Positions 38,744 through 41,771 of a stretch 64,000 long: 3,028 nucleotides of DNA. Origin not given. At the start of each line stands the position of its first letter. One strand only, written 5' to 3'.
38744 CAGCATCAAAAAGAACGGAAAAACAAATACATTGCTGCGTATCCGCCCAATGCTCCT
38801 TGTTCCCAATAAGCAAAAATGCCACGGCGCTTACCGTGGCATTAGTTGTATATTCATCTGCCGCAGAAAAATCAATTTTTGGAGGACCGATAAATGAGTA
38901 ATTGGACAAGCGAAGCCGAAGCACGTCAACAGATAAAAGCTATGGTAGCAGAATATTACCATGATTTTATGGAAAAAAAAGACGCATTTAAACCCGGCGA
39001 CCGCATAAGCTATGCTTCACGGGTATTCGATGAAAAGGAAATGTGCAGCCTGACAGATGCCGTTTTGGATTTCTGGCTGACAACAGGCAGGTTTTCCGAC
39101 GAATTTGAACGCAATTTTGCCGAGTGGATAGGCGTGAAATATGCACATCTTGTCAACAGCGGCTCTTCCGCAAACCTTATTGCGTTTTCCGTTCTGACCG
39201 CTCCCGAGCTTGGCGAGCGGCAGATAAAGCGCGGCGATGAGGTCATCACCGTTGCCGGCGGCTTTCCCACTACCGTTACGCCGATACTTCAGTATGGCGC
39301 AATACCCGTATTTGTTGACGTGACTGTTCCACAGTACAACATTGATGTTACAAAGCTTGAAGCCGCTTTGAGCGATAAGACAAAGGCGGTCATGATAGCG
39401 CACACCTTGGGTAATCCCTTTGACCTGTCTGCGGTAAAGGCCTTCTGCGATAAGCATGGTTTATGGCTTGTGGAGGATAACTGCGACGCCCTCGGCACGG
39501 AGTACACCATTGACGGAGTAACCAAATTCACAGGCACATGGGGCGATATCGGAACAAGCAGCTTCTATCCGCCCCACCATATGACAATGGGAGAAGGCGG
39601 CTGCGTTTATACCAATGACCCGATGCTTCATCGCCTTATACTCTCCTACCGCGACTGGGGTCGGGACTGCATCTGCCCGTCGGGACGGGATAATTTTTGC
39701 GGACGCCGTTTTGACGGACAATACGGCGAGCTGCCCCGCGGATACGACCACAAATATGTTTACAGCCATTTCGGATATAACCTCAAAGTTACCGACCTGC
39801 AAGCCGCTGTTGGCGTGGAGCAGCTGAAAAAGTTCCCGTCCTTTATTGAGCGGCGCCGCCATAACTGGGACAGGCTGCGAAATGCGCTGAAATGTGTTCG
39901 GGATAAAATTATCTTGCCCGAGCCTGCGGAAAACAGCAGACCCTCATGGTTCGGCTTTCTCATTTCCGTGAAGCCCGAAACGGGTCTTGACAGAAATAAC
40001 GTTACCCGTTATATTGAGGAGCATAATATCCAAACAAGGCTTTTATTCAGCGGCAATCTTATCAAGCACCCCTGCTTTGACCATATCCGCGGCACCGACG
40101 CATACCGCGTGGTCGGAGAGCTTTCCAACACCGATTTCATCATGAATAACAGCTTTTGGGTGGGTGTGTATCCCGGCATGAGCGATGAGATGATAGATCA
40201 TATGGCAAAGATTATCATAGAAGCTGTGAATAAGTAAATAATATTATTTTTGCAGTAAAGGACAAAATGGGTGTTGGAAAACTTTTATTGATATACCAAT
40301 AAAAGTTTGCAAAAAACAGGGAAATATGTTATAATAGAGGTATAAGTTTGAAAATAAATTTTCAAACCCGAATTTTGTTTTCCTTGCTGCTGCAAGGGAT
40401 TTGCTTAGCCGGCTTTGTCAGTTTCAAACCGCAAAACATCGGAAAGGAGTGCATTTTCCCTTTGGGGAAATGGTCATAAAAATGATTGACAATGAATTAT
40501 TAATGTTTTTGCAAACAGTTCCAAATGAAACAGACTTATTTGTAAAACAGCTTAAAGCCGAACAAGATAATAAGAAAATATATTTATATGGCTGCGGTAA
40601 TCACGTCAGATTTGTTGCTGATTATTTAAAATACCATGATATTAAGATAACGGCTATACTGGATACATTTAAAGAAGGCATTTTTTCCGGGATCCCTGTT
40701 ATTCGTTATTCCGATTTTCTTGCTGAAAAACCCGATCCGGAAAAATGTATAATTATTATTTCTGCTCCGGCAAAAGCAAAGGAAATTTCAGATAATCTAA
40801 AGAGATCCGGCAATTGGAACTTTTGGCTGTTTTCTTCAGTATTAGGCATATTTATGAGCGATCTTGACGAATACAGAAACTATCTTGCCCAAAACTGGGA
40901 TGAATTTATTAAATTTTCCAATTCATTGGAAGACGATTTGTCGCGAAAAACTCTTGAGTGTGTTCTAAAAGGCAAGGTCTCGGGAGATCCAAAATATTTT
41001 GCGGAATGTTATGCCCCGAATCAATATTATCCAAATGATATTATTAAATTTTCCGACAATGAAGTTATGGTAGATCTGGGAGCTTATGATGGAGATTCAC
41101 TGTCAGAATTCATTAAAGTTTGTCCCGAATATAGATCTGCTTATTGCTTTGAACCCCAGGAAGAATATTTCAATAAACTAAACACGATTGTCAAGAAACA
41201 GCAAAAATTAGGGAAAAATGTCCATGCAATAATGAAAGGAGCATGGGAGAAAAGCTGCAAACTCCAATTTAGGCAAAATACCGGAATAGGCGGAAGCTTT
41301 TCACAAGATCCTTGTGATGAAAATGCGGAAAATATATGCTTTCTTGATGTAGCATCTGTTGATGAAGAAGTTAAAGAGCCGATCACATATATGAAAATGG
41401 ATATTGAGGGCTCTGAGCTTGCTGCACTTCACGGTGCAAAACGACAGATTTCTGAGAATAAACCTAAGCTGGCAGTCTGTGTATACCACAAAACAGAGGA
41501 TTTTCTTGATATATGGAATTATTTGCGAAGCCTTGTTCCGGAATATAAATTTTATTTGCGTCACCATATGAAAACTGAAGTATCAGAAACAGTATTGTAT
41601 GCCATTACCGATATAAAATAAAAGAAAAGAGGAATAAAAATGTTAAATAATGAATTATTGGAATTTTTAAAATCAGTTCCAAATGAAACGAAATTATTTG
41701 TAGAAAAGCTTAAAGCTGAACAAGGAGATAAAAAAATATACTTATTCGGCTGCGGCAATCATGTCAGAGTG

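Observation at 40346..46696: ~137-nt direct repeats bracket a 6.2-kb five-gene cassette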

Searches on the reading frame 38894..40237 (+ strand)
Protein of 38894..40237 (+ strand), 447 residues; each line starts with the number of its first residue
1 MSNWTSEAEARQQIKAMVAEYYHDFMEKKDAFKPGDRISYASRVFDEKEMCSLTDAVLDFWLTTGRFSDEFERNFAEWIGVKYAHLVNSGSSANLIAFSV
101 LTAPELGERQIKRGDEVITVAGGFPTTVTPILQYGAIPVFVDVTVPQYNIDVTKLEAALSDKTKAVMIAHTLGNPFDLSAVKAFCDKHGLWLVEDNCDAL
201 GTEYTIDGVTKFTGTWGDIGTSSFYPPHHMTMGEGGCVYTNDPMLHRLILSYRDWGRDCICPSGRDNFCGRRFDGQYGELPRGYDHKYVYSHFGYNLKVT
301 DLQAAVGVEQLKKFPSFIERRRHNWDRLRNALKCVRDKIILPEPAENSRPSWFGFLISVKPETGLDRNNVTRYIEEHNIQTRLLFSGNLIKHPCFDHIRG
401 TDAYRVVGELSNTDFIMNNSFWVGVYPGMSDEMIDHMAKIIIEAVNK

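Call 11: search_protein_families(library=pfam, proteins=[window:38894-40237:+])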
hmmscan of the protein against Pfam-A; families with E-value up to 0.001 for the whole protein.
window:38894-40237:+ (447 aa): 3 families
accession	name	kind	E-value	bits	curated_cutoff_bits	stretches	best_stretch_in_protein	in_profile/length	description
PF01041.23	DegT_DnrJ_EryC1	-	3.1e-86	290.3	19.8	1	47-440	5-358/360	DegT/DnrJ/EryC1/StrS aminotransferase family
PF01212.27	Beta_elim_lyase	-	6e-05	22.9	27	1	70-197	36-170/288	Beta-eliminating lyase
PF00266.25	Aminotran_5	-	7.2e-05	22.4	21.5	1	69-201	46-181/371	Aminotransferase class-V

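Call 12: search_protein_families(library=ncbifam, proteins=[window:38894-40237:+])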
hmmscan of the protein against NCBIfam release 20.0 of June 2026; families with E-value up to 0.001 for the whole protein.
window:38894-40237:+ (447 aa): 14 families
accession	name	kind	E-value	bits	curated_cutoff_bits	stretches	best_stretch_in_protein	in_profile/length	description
NF011936.0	PRK15407.1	equivalog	8.6e-214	710.2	423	1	6-446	5-437/440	lipopolysaccharide biosynthesis protein RfbH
TIGR03588.1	PseC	equivalog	1.3e-53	182.3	423.5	1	38-441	2-376/380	UDP-4-amino-4,6-dideoxy-N-acetyl-beta-L-altrosamine transaminase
TIGR04181.1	NHT_00031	hypoth_equivalog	9.6e-46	156.3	420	2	44-246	7-214/359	LegC family aminotransferase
NF008658.2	PRK11658.1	equivalog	1.5e-38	132.5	631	1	41-445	8-377/379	UDP-4-amino-4-deoxy-L-arabinose aminotransferase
NF008687.0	PRK11706.1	equivalog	3.8e-36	124.6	375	2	39-246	3-199/375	dTDP-4-amino-4,6-dideoxygalactose transaminase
TIGR02379.1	ECA_wecE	subfamily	5.3e-28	97.8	434.85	1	64-383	29-319/376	dTDP-4-amino-4,6-dideoxy-D-glucose transaminase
TIGR04427.1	PLP_DesI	equivalog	1.5e-25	90.2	650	2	46-258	30-230/390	dTDP-4-dehydro-6-deoxyglucose aminotransferase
NF006488.0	PRK08912.1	equivalog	1.6e-08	33.9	498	1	110-175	107-171/387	aminotransferase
NF004770.0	PRK06108.1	subfamily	2.1e-08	33.4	422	1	88-196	103-210/396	pyridoxal phosphate-dependent aminotransferase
NF006569.0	PRK09082.1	subfamily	1.6e-05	24.2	420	1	111-170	112-171/386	methionine aminotransferase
NF005817.0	PRK07683.1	equivalog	5.8e-05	22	575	1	111-171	110-170/387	aminotransferase A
NF006096.0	PRK08248.1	equivalog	7.9e-05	21.5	726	1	68-197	66-187/431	homocysteine synthase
NF005305.0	PRK06836.1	equivalog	0.00027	20.3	376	1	112-169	120-177/396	pyridoxal phosphate-dependent aminotransferase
NF005816.0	PRK07682.1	equivalog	0.00073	18.3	620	1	111-187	111-194/390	aminotransferase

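Call 14: find_encoding_contigs(protein=window:38894-40237:+, flank=10000, max_places=10)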
Protein window:38894-40237:+ (447 aa): 4 contigs read that carry it; 2 places shown.
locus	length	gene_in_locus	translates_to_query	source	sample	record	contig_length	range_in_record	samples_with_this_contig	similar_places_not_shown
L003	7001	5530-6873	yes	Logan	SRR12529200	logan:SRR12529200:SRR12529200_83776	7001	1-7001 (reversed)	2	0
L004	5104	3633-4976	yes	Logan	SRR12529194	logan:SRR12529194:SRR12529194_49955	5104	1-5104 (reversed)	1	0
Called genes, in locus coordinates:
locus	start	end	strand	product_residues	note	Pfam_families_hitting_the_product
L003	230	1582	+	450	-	PF03448:MgtE_N, PF00571:CBS, PF01769:MgtE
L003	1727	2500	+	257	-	PF00483:NTP_transferase, PF12804:NTP_transf_3 (weak)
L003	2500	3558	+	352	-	PF01370:Epimerase, PF02719:Polysacc_synt_2, PF04321:RmlD_sub_bind, PF01073:3Beta_HSD, PF16363:GDP_Man_Dehyd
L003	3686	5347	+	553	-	PF00535:Glycos_transf_2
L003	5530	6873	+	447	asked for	PF01041:DegT_DnrJ_EryC1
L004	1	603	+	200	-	?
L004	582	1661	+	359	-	PF01073:3Beta_HSD, PF01370:Epimerase, PF02719:Polysacc_synt_2, PF04321:RmlD_sub_bind, PF16363:GDP_Man_Dehyd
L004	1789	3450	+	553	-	PF00535:Glycos_transf_2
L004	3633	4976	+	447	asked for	PF01041:DegT_DnrJ_EryC1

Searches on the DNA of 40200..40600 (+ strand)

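Call 8: search_rna_families(source=window, start=40200, end=40600, threshold=evalue, max_evalue=10, show_alignments=3)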
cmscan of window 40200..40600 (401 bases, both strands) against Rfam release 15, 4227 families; matches with E-value up to 10: 6.
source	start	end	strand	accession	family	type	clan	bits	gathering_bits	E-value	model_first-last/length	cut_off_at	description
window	40247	40328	+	RF01705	Flavo-1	Gene; sRNA;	-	20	42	0.091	1-76/76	no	Flavo-1 RNA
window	40318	40386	+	RF03815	mir-3051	Gene; miRNA;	-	18.7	100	1.4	1-77/77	no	mir-3051 microRNA precursor family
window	40277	40306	-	RF04343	Plastid-psbA-2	Cis-reg;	CL00153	14.9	55.8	5.8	1-60/60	no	Plastid-psbA-2 3UTR RNA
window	40278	40307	+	RF03904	MIR7991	Gene; miRNA;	-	14.1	58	6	9-37/47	no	MIR7991 microRNA precursor family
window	40259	40341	+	RF01963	RMST_2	Gene; lncRNA;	-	13.1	45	5.4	58-135/135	no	Rhabdomyosarcoma 2 associated transcript conserved region 2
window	40389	40404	+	RF01346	CRISPR-DR36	Gene; CRISPR;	-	11.2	38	9.4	1-36/36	no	CRISPR RNA direct repeat element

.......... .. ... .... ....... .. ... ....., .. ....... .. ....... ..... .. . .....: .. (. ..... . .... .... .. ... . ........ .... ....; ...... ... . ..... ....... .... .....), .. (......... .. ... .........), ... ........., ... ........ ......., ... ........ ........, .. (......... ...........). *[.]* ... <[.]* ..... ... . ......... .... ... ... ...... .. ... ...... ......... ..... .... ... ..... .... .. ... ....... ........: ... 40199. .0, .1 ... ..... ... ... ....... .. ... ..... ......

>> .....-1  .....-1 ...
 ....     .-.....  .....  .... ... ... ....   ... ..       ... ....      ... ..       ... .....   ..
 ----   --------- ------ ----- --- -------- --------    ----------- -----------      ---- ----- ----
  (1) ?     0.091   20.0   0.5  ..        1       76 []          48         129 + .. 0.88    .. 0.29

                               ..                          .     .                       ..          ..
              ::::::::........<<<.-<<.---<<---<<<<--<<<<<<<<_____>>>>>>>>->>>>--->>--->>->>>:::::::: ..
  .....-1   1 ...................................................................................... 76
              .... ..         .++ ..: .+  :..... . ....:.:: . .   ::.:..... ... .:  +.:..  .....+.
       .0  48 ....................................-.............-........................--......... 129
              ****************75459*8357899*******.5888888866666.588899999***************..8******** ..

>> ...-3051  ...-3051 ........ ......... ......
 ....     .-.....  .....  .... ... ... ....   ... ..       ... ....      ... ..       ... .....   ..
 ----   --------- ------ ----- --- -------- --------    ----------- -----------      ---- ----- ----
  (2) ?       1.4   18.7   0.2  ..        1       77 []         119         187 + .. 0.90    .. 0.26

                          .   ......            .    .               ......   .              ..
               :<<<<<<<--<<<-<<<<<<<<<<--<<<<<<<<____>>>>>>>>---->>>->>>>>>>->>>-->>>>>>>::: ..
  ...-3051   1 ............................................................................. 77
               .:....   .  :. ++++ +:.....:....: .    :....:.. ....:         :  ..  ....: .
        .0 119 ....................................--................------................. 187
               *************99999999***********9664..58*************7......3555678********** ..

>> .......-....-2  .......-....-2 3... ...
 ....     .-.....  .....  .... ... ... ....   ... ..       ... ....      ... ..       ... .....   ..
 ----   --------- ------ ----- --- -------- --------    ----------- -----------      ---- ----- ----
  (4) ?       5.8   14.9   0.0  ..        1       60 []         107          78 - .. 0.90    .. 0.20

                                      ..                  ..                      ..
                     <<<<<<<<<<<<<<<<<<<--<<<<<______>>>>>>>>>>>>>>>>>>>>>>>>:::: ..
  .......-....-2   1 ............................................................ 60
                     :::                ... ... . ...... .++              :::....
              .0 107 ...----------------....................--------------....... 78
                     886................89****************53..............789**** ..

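Call 24: search_dna_similar(query=window:40340-40490:+, collection=plasmids, mode=distant, max_evalue=0.01)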
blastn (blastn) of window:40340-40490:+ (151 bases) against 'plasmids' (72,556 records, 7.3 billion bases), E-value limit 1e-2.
No match.

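Call 35: build_rna_model(alignment_id=A2, structure=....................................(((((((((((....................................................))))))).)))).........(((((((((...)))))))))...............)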
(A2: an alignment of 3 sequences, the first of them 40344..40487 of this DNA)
Model R1 built from alignment A2 (3 sequences, 156 columns); structure: as given.
model positions 141; base pairs 20; branch points 1; effective number of sequences 1.39; information 0.59 bits per position. Calibrated on 0.2 Mb of random sequence (short: E-values are rough).
structure used (alignment columns):
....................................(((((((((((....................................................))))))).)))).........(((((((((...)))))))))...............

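Call 36: search_with_rna_model(model_id=R1, sources=[window, L002, L015, L016, L017, L019, L003, L014], max_evalue=10)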
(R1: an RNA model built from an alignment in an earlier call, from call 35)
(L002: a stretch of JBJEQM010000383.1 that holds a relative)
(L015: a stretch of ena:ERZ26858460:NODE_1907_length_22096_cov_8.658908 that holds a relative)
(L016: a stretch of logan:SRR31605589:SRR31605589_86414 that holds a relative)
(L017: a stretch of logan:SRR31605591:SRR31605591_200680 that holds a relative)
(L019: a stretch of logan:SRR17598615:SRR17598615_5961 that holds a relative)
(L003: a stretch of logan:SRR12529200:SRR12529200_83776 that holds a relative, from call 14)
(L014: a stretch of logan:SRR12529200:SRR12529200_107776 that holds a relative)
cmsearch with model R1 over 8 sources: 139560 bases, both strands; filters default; matches with E-value up to 10: 13.
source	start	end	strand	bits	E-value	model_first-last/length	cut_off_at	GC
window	46559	46699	+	174.8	7.9e-46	1-141/141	no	0.38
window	40344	40487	+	167.6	7.9e-44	1-141/141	no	0.38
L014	4000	4108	+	125.6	4.9e-32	1-109/141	3'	0.39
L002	5430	5548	-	117.6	8.6e-30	1-141/141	no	0.41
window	40502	40624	-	16.2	0.25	1-141/141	no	0.31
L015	2740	2773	+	14.5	0.75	1-141/141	no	0.24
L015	15683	15718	-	13.6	1.3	1-141/141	no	0.17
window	48052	48157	-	13.1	1.8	1-141/141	no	0.28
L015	11310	11347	+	12.5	2.7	1-141/141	no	0.24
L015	8001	8042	+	12.3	3.2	1-141/141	no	0.33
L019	7835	7869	+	12.2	3.4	1-141/141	no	0.17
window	46664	46684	-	12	3.9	106-126/141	no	0.43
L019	9487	9521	-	11.3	6.1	1-141/141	no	0.11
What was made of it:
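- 40346..40477 (+): Element copy 1 (132 nt), from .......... to GGTCAT. The covariance model scores it at 167.6 bits (call 36).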

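Call 41: search_with_rna_model(model_id=R1, sources=[L020, L021, L022], max_evalue=10, show_alignments=3)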
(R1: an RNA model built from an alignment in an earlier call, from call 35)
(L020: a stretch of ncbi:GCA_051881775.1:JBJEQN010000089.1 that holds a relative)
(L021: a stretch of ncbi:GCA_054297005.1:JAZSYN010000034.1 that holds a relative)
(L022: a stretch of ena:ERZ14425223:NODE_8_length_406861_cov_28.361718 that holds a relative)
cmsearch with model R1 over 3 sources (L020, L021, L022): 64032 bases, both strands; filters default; matches with E-value up to 10: 3.
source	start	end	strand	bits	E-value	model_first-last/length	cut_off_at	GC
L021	16341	16495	+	16.4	0.1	1-141/141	no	0.37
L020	5675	5764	-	15.1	0.24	1-141/141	no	0.27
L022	20463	20575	+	10.7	4.1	1-141/141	no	0.28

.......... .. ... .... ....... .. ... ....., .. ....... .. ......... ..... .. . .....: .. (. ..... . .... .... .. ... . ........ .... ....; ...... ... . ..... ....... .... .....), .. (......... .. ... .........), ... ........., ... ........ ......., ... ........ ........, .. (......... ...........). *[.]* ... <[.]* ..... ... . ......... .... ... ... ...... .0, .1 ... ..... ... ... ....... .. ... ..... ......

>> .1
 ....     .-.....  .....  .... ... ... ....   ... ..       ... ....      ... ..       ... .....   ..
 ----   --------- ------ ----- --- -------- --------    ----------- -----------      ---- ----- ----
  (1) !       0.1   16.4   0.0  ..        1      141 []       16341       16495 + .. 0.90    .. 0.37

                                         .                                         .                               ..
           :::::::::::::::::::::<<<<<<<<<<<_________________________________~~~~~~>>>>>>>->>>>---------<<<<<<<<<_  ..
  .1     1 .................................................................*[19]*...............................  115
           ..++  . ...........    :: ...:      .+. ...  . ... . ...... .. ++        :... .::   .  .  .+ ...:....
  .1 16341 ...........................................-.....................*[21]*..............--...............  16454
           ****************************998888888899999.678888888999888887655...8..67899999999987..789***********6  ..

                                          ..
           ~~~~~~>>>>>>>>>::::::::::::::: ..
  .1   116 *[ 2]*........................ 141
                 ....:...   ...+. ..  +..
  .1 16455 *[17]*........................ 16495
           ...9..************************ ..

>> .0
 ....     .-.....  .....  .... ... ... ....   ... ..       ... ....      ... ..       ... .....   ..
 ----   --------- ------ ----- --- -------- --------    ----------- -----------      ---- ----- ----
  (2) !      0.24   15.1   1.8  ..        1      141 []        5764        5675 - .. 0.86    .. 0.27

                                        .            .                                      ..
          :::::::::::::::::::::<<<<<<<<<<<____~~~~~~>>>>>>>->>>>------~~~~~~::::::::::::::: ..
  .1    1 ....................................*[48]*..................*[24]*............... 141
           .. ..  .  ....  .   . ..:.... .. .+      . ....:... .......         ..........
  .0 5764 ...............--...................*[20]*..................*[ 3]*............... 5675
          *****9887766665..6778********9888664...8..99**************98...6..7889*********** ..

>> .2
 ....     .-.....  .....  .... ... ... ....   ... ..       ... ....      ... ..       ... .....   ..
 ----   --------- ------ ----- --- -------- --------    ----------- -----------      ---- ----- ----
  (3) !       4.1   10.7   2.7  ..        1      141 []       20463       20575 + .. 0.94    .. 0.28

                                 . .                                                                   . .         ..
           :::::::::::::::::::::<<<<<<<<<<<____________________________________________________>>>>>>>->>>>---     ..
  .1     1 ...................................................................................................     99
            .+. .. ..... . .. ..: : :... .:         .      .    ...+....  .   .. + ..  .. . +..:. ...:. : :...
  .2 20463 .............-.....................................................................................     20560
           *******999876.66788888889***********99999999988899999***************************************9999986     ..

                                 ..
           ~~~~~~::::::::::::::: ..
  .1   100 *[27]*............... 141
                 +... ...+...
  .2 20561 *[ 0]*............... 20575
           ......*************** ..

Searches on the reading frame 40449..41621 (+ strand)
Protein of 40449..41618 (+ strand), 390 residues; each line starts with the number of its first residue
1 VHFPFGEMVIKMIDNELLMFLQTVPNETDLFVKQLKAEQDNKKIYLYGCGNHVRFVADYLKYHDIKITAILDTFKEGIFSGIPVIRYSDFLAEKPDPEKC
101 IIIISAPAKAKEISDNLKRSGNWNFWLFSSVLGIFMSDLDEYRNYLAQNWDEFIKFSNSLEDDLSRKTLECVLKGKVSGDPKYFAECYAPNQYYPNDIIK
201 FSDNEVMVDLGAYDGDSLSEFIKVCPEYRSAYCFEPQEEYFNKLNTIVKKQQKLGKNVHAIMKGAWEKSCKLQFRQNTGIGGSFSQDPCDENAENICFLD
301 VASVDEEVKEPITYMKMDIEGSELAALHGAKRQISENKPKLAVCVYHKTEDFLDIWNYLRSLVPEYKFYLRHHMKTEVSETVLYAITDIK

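Call 11: search_protein_families(library=pfam, proteins=[window:40470-41621:+])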
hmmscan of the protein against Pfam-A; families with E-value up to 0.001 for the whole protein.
window:40470-41621:+ (383 aa): 2 families
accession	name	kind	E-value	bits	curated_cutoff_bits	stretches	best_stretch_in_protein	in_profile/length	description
PF05050.19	Methyltransf_21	-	5.4e-12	46.6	22.7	1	202-355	1-169/173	Methyltransferase FkbM domain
PF17836.7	PglD_N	-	2.1e-06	28.6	23.4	1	36-106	1-74/78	PglD N-terminal domain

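Call 12: search_protein_families(library=ncbifam, proteins=[window:40470-41621:+])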
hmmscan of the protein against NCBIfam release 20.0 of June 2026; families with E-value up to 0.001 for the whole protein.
window:40470-41621:+ (383 aa): 2 families
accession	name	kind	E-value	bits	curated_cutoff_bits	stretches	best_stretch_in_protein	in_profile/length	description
TIGR01444.1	fkbM_fam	subfamily_domain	5.8e-16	59.2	37.7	1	199-336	1-140/143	FkbM family methyltransferase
TIGR03570.1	NeuD_NnaD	subfamily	8.8e-06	25.5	160.8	1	36-118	1-86/202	NeuD/PglB/VioB family sugar acetyltransferase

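Call 55: find_encoding_contigs(protein=window:40449-41618:+, flank=10000, max_places=10)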
Protein seq(390 aa) (390 aa): no gene with exactly this product is on record in the collection.
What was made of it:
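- Tried and rejected: Look-up of FkbM1 starting at the GTG in the leader: not on record (call 55).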
